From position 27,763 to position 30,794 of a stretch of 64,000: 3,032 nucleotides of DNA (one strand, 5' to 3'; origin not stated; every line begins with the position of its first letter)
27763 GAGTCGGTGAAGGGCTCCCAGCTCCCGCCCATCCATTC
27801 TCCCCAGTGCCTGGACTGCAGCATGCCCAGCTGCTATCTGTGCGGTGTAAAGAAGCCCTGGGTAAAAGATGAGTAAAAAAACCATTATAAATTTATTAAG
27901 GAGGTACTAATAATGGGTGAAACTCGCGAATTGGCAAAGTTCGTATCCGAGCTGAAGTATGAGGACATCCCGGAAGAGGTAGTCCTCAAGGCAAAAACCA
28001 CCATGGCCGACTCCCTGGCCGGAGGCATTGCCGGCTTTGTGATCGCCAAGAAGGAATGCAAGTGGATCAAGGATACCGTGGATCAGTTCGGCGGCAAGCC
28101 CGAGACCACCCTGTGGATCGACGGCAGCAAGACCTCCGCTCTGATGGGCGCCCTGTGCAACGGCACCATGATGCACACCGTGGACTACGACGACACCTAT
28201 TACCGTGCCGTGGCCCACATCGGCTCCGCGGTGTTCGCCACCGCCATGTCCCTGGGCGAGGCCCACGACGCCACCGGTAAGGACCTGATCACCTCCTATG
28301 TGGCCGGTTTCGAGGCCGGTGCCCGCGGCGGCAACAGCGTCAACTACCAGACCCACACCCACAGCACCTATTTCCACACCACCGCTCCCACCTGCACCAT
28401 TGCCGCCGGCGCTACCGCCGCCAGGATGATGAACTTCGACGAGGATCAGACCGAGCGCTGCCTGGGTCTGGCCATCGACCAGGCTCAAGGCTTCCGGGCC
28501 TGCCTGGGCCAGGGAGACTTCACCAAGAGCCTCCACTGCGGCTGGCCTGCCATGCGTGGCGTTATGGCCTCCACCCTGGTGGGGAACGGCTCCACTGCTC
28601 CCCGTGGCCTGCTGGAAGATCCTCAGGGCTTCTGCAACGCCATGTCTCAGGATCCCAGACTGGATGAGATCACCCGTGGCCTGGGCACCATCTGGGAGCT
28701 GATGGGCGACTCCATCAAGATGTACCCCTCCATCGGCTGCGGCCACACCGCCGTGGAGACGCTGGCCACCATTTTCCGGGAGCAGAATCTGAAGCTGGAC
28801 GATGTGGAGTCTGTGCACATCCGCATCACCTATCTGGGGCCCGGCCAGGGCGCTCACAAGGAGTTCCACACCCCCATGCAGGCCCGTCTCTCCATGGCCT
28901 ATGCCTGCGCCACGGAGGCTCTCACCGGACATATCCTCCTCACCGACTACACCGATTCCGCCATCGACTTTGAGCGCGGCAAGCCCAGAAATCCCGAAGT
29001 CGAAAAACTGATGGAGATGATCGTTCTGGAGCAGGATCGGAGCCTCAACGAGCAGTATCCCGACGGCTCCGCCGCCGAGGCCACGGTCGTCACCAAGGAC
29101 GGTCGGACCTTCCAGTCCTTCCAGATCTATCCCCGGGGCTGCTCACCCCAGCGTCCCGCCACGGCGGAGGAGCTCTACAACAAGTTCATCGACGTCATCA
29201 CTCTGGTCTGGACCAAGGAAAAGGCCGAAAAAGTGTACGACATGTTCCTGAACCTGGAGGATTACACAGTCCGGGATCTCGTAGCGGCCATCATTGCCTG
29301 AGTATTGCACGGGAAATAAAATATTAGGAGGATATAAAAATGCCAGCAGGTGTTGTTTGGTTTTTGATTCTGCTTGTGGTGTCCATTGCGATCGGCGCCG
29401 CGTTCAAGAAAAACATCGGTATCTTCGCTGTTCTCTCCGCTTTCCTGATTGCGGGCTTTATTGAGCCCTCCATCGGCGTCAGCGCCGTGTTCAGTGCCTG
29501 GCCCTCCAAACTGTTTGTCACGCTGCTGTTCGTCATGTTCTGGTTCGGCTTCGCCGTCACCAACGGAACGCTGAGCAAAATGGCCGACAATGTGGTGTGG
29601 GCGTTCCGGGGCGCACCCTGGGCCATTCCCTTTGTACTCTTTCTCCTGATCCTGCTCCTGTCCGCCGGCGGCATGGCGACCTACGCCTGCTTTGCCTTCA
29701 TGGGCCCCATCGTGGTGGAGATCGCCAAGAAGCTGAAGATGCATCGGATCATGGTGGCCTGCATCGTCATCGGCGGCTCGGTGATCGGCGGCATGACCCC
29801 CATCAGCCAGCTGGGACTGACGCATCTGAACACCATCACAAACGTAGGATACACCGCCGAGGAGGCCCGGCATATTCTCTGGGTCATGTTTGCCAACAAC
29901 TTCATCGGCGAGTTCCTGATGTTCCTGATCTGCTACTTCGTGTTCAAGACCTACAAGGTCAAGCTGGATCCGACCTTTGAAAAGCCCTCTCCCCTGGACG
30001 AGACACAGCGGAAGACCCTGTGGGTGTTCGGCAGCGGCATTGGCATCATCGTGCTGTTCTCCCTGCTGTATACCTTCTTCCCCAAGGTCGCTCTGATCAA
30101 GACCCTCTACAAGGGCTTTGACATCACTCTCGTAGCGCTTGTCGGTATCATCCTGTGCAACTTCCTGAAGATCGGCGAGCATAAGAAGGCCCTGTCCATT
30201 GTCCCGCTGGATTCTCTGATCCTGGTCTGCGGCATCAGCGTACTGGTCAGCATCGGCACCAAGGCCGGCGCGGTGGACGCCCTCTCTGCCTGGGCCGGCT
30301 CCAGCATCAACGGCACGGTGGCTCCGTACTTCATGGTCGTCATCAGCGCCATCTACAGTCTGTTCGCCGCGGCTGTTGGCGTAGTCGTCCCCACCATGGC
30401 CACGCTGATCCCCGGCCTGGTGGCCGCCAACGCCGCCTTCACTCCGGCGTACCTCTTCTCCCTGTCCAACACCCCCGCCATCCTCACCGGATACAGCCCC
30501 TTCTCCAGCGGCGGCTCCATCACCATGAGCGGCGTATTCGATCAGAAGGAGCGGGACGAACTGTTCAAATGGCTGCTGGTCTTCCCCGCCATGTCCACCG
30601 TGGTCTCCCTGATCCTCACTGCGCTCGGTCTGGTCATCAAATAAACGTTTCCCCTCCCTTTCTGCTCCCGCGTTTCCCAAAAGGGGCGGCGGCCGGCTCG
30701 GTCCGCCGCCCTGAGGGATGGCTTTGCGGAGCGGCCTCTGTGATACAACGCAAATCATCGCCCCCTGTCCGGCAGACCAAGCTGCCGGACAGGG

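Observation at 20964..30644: Sigma-54/PrpR-controlled methylcitrate-cycle-like operon without synthase or CoA ligase but with a dedicated permease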

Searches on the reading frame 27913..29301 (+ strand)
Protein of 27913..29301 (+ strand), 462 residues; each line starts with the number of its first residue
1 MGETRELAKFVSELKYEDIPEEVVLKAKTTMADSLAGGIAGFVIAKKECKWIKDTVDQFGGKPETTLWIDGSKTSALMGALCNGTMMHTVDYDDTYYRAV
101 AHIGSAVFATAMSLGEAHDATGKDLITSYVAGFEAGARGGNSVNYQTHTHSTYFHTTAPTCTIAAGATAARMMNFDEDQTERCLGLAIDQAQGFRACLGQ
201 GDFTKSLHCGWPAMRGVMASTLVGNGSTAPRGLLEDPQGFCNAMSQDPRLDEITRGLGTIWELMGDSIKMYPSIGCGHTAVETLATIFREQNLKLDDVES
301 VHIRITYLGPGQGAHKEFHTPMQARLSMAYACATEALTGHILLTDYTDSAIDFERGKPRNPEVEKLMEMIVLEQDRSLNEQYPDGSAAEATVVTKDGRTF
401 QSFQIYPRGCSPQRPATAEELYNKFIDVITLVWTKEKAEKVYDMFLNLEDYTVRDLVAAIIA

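Call 3: search_protein_families(library=pfam, proteins=[window:27913-29301:+])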
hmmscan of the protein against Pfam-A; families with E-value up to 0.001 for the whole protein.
window:27913-29301:+ (462 aa): 2 families
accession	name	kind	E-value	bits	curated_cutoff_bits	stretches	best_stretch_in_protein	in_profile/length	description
PF03972.19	MmgE_PrpD_N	-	7.2e-57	192.8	32.1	1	5-250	1-241/244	MmgE/PrpD N-terminal domain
PF19305.4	MmgE_PrpD_C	-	1.6e-27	96.9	32.1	1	271-449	1-172/173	MmgE/PrpD C-terminal domain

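Call 4: search_protein_families(library=ncbifam, proteins=[window:27913-29301:+])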
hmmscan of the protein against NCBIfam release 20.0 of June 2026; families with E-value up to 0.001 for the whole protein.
window:27913-29301:+ (462 aa): 2 families
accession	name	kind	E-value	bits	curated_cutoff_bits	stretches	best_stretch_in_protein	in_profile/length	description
NF006943.0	PRK09425.1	equivalog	1.6e-10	40.3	575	1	20-450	30-465/480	bifunctional 2-methylcitrate dehydratase/aconitate hydratase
TIGR02330.1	prpD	equivalog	2.4e-07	29.9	458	1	161-448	163-451/468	2-methylcitrate dehydratase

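Call 7: search_solved_structures(query=window:27913-29301:+, max_evalue=0.001)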
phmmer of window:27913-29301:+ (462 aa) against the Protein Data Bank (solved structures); distinct sequences matched with E-value up to 0.001: 10.
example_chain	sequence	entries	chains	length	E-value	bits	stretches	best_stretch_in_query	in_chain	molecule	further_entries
7bra_A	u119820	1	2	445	2.7e-23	85.8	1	21-440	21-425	Bacillus subtilis IRG1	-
7e9d_A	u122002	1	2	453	7.4e-23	84.4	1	21-440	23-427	IRG1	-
2hp3_A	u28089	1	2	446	6e-22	81.4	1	19-347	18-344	IDS-epimerase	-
2hp0_A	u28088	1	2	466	6.7e-22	81.2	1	11-347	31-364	IDS-epimerase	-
7br9_A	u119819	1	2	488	2.6e-15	59.5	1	4-451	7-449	Cis-aconitate decarboxylase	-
6r6t_A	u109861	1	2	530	3.3e-15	59.2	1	4-451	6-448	Cis-aconitate decarboxylase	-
12vt_A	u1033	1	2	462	7.3e-15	58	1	6-451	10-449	Cis-aconitate decarboxylase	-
12vq_A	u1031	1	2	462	7.4e-15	58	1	6-451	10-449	Cis-aconitate decarboxylase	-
12vw_A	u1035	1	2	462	1.8e-14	56.7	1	6-451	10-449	Cis-aconitate decarboxylase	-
12ux_A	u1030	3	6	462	1.8e-14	56.7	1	6-451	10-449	Cis-aconitate decarboxylase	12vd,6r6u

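Call 43: search_solved_structures(query=window:27913-29301:+, max_evalue=10, show_alignments=5)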
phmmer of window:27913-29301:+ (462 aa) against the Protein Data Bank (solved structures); distinct sequences matched with E-value up to 10: 12.
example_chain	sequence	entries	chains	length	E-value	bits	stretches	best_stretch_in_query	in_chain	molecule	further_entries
7bra_A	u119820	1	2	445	2.7e-23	85.8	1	21-440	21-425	Bacillus subtilis IRG1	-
7e9d_A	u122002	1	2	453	7.4e-23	84.4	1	21-440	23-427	IRG1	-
2hp3_A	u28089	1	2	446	6e-22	81.4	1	19-347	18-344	IDS-epimerase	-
2hp0_A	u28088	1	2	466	6.7e-22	81.2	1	11-347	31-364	IDS-epimerase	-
7br9_A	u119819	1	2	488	2.6e-15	59.5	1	4-451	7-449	Cis-aconitate decarboxylase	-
6r6t_A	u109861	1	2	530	3.3e-15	59.2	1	4-451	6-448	Cis-aconitate decarboxylase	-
12vt_A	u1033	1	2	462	7.3e-15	58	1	6-451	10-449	Cis-aconitate decarboxylase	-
12vq_A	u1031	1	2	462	7.4e-15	58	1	6-451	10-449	Cis-aconitate decarboxylase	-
12vw_A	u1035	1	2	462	1.8e-14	56.7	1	6-451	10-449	Cis-aconitate decarboxylase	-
12ux_A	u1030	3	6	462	1.8e-14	56.7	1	6-451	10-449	Cis-aconitate decarboxylase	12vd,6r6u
5a2g_A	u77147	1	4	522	0.34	13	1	40-118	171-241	CARBOXYLIC ESTER HYDROLASE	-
7x8l_A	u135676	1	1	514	1.5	10.9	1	33-78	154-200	Carboxylic ester hydrolase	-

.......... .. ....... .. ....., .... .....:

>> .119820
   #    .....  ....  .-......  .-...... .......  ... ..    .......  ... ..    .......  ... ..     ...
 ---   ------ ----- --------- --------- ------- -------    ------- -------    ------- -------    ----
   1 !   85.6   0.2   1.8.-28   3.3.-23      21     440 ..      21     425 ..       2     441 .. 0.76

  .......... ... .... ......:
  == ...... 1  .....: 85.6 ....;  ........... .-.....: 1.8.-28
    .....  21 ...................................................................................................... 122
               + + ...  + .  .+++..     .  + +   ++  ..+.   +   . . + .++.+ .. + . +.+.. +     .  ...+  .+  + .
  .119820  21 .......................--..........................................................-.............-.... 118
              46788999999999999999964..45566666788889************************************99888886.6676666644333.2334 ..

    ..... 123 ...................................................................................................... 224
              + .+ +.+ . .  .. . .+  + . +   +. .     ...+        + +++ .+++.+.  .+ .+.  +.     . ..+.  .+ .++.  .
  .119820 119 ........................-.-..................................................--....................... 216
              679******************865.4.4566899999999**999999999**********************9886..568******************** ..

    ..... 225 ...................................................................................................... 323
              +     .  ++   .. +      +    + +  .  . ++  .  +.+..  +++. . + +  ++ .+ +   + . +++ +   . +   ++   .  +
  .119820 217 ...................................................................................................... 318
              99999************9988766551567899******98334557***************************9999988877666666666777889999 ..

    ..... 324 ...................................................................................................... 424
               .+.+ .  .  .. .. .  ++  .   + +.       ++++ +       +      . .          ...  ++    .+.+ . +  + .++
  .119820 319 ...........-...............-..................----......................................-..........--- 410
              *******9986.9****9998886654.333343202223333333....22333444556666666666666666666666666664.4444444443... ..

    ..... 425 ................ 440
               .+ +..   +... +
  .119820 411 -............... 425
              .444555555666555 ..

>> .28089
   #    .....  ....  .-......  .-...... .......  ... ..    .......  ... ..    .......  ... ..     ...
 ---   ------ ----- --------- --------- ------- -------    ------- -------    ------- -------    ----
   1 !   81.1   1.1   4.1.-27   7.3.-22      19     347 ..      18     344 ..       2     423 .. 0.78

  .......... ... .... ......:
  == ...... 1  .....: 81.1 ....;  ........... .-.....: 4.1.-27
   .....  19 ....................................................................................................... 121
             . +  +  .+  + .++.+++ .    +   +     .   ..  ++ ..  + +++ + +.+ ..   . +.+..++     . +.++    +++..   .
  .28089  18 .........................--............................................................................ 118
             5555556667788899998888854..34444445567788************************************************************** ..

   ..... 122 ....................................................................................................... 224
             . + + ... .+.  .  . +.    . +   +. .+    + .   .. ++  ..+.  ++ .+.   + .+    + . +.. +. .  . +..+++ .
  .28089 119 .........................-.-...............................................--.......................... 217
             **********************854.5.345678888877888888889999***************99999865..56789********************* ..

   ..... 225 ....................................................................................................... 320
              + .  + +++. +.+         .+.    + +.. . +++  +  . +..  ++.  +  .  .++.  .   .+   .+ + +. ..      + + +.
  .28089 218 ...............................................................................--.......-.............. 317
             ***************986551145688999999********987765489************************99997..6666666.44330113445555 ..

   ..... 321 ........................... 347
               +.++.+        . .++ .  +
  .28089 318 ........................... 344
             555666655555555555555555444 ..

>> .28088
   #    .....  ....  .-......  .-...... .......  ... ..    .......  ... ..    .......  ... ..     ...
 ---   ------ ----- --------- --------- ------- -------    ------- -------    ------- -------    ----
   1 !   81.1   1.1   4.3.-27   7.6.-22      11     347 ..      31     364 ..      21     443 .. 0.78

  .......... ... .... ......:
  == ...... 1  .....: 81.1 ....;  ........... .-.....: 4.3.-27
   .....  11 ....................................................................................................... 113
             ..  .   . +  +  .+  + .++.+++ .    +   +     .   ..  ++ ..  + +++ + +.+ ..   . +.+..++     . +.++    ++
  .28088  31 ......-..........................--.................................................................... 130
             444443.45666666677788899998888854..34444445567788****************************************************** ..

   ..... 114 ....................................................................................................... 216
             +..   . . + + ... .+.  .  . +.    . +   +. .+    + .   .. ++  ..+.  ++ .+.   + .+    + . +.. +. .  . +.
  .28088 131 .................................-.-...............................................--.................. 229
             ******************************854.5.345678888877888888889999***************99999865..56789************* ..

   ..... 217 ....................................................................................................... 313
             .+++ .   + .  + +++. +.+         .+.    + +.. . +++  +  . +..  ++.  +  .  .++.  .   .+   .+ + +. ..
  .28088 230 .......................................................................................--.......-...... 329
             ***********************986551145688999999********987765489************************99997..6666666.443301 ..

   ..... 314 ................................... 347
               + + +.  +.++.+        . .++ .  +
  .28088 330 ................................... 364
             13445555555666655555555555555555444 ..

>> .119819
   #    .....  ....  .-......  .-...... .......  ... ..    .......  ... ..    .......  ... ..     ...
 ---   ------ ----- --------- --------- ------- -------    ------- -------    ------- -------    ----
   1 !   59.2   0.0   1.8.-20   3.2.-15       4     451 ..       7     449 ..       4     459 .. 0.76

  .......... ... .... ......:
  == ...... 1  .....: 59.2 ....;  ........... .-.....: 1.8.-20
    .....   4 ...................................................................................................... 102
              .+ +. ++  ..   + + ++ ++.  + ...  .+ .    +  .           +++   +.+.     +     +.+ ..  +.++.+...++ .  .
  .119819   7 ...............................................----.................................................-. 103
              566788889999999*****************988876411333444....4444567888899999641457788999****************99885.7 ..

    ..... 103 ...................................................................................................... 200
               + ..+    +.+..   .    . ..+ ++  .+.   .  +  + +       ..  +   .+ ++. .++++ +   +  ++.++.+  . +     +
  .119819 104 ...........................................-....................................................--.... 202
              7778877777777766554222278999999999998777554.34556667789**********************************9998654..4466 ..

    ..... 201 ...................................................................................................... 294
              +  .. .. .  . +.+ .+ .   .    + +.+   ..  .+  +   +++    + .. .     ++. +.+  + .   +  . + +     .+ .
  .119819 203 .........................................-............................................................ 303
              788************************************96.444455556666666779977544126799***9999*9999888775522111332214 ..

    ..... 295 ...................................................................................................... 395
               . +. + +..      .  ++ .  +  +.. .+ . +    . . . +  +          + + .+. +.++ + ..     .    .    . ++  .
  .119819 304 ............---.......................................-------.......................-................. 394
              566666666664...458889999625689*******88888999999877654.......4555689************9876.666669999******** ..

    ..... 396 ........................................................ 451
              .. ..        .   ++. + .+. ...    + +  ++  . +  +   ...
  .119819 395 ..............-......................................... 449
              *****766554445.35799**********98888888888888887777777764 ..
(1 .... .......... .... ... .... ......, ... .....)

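Call 72: find_homologous_proteins(query=window:27913-29301:+)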
Query window:27913-29301:+ (462 aa): 199 proteins with E <= 0.001 among 8000 candidates; the best 120 are listed.
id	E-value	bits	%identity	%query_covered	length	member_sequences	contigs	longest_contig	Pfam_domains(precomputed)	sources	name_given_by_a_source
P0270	0.0e+0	1013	94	100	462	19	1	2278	PF19305.5,PF03972.20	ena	-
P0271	5.8e-291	983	91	100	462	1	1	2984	PF19305.5,PF03972.20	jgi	-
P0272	7.7e-291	983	91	100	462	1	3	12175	PF19305.5,PF03972.20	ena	-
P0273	1.0e-256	870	79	99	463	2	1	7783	PF19305.5,PF03972.20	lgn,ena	-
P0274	1.2e-140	488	49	99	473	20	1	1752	PF19305.5,PF03972.20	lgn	-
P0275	2.4e-99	351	38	100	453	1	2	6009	PF19305.5,PF03972.20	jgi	jgi:2-methylcitrate dehydratase PrpD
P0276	5.3e-88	314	38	97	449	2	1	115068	PF19305.5,PF03972.20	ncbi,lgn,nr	ncbi:MAG: MmgE/PrpD family protein [Deltaproteobacteria bacterium]|nr:MmgE/PrpD family protein [Delt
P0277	5.3e-73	265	35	97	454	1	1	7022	PF19305.5,PF03972.20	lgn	-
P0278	1.1e-63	234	34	100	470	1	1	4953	PF19305.5,PF03972.20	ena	-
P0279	2.5e-53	200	31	87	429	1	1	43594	PF19305.5,PF03972.20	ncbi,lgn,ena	-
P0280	1.3e-46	178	28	96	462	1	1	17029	PF19305.5,PF03972.20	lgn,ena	-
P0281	1.8e-46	177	30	97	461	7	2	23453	PF19305.5,PF03972.20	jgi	jgi:2-methylcitrate dehydratase PrpD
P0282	1.1e-45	174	29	95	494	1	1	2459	PF19305.5,PF03972.20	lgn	-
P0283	6.3e-45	172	32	91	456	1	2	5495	PF19305.5,PF03972.20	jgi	jgi:2-methylcitrate dehydratase PrpD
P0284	3.7e-43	166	30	99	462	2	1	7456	PF19305.5,PF03972.20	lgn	-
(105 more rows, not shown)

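Call 73: find_encoding_contigs(protein=P0276, flank=9000, max_places=1)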
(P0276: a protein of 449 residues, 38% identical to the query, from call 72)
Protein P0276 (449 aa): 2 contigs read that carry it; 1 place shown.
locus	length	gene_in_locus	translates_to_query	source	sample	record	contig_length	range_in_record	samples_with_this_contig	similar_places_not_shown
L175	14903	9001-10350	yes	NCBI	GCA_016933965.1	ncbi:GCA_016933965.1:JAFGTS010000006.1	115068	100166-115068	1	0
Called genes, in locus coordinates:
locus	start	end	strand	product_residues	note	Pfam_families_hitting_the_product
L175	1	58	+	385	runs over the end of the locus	PF02771:Acyl-CoA_dh_N, PF02770:Acyl-CoA_dh_M, PF00441:Acyl-CoA_dh_1, PF08028:Acyl-CoA_dh_2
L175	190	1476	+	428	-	PF00890:FAD_binding_2 (weak), PF01266:DAO, PF01946:Thi4 (weak), PF03486:HI0933_like, PF07992:Pyr_redox_2 (weak), PF12831:FAD_oxidored, PF13450:NAD_binding_8, PF26311:ETF-QO_FixC_C, +4 more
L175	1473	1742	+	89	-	PF12838:Fer4_7 (faint), PF14697:Fer4_21 (faint), PF12797:Fer4_2 (faint), PF13237:Fer4_10 (faint), PF13187:Fer4_9 (weak)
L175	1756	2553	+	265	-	PF01012:ETF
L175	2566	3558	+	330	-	PF01012:ETF, PF00766:ETF_alpha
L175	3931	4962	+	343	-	PF03480:DctP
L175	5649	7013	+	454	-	PF03972:MmgE_PrpD_N, PF19305:MmgE_PrpD_C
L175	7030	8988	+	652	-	PF00724:Oxidored_FMN, PF01946:Thi4 (faint), PF00890:FAD_binding_2 (faint), PF07992:Pyr_redox_2, PF12831:FAD_oxidored, PF13450:NAD_binding_8 (weak), PF13738:Pyr_redox_3 (weak), PF00070:Pyr_redox, +3 more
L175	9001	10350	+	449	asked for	PF03972:MmgE_PrpD_N, PF19305:MmgE_PrpD_C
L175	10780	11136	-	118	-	PF03840:SecG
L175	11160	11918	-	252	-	PF00121:TIM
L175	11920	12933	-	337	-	PF00044:Gp_dh_N, PF02800:Gp_dh_C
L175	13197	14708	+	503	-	PF01875:Memo, PF01871:AMMECR1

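Call 74: find_encoding_contigs(protein=P0275, flank=6000, max_places=1)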
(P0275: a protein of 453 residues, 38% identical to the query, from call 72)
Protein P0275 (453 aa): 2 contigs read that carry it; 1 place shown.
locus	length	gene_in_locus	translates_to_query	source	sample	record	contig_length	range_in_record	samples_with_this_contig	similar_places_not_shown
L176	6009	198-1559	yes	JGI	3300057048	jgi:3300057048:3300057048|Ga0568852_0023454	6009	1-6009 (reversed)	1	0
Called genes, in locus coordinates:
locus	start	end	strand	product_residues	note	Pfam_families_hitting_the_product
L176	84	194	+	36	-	-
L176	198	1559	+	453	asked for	PF03972:MmgE_PrpD_N, PF19305:MmgE_PrpD_C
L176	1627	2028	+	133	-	PF00903:Glyoxalase, PF13468:Glyoxalase_3 (weak), PF13669:Glyoxalase_4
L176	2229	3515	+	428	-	PF00890:FAD_binding_2, PF01134:GIDA (weak), PF01266:DAO (weak), PF01946:Thi4, PF07992:Pyr_redox_2, PF12831:FAD_oxidored, PF13450:NAD_binding_8, PF26311:ETF-QO_FixC_C, +3 more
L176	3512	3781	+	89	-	PF12838:Fer4_7 (faint), PF12797:Fer4_2 (faint), PF13187:Fer4_9 (weak)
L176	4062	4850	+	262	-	PF01012:ETF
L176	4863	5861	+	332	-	PF01012:ETF, PF00766:ETF_alpha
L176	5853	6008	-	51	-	?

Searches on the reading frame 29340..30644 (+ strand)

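Call 3: search_protein_families(library=pfam, proteins=[window:29340-30644:+])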
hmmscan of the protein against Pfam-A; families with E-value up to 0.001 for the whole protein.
window:29340-30644:+ (434 aa): 2 families
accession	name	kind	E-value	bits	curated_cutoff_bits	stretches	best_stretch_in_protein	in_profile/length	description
PF07158.17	MatC_N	-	9e-25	87.9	23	1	9-150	8-148/149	Dicarboxylate carrier protein MatC N-terminus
PF03600.22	CitMHS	-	4.9e-18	65.8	31.9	2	24-368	9-322/336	Citrate transporter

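Call 4: search_protein_families(library=ncbifam, proteins=[window:29340-30644:+])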
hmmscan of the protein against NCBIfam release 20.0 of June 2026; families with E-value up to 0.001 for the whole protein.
window:29340-30644:+ (434 aa): 0 families
